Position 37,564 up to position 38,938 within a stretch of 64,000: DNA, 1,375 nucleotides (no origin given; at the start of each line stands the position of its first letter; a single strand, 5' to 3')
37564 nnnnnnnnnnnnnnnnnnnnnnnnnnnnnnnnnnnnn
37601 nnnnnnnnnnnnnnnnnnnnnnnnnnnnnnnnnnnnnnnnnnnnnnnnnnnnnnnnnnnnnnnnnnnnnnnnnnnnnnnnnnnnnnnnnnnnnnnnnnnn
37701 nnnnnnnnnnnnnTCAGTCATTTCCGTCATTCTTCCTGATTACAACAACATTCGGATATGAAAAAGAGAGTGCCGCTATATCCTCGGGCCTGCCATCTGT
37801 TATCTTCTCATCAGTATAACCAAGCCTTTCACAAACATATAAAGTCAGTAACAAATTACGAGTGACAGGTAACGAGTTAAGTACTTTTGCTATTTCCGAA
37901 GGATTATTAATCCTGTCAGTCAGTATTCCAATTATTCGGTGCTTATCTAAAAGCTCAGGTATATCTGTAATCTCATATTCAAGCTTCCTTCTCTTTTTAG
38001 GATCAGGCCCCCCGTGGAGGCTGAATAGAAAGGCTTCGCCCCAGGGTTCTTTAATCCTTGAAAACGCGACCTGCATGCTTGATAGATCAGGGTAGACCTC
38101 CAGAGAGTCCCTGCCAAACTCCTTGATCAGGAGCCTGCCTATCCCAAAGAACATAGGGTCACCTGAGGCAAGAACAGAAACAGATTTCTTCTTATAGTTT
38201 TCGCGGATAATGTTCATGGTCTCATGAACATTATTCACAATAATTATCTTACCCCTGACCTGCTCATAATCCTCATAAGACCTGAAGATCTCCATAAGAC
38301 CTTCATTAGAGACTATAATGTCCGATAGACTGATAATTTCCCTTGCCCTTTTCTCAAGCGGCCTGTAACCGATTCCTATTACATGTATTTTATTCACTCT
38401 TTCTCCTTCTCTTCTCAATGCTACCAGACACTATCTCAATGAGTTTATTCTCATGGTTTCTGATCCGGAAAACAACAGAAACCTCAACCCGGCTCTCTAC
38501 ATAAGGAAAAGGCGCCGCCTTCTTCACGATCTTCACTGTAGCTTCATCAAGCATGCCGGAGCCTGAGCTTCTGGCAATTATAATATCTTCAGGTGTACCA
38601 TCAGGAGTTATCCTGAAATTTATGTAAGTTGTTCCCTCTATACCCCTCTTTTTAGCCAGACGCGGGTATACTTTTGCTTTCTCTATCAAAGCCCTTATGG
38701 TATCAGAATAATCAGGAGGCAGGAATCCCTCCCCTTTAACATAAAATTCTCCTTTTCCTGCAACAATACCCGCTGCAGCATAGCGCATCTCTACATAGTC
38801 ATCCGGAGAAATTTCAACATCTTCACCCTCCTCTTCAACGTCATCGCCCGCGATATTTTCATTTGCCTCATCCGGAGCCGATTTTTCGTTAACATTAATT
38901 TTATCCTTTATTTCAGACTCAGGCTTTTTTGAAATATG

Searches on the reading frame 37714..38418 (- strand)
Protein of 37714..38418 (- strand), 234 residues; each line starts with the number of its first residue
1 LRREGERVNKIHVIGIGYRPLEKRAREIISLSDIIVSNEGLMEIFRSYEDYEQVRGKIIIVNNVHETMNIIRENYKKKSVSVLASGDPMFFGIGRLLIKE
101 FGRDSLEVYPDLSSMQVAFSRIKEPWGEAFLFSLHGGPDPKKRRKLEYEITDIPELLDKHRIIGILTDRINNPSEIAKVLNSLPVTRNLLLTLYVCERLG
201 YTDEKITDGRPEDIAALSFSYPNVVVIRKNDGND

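Call 16: search_protein_families(library=pfam, proteins=[window:37714-38418:-], max_evalue=0.001)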
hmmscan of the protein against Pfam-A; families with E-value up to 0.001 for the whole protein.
window:37714-38418:- (234 aa): 1 family
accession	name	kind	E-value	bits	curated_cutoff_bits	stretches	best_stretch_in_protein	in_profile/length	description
PF00590.25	TP_methylase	-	7.8e-20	72.2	27.8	1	10-213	1-210/212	Tetrapyrrole (Corrin/Porphyrin) Methylases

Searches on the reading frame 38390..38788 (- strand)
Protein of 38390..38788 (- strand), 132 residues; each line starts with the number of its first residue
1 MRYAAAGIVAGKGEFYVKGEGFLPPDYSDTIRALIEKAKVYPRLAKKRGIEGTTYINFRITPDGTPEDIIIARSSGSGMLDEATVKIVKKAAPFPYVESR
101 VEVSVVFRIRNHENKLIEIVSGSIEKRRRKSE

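Call 16: search_protein_families(library=pfam, proteins=[window:38390-38788:-], max_evalue=0.001)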
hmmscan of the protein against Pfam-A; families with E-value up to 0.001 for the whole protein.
window:38390-38788:- (132 aa): 2 families
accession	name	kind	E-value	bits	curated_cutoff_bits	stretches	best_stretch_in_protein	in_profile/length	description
PF03544.19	TonB_C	-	2.5e-18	66.7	24.6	1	38-109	2-75/79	Gram-negative bacterial TonB protein C-terminal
PF13103.11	TonB_2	-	3.8e-08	33.8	22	1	26-107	3-83/85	TonB C terminal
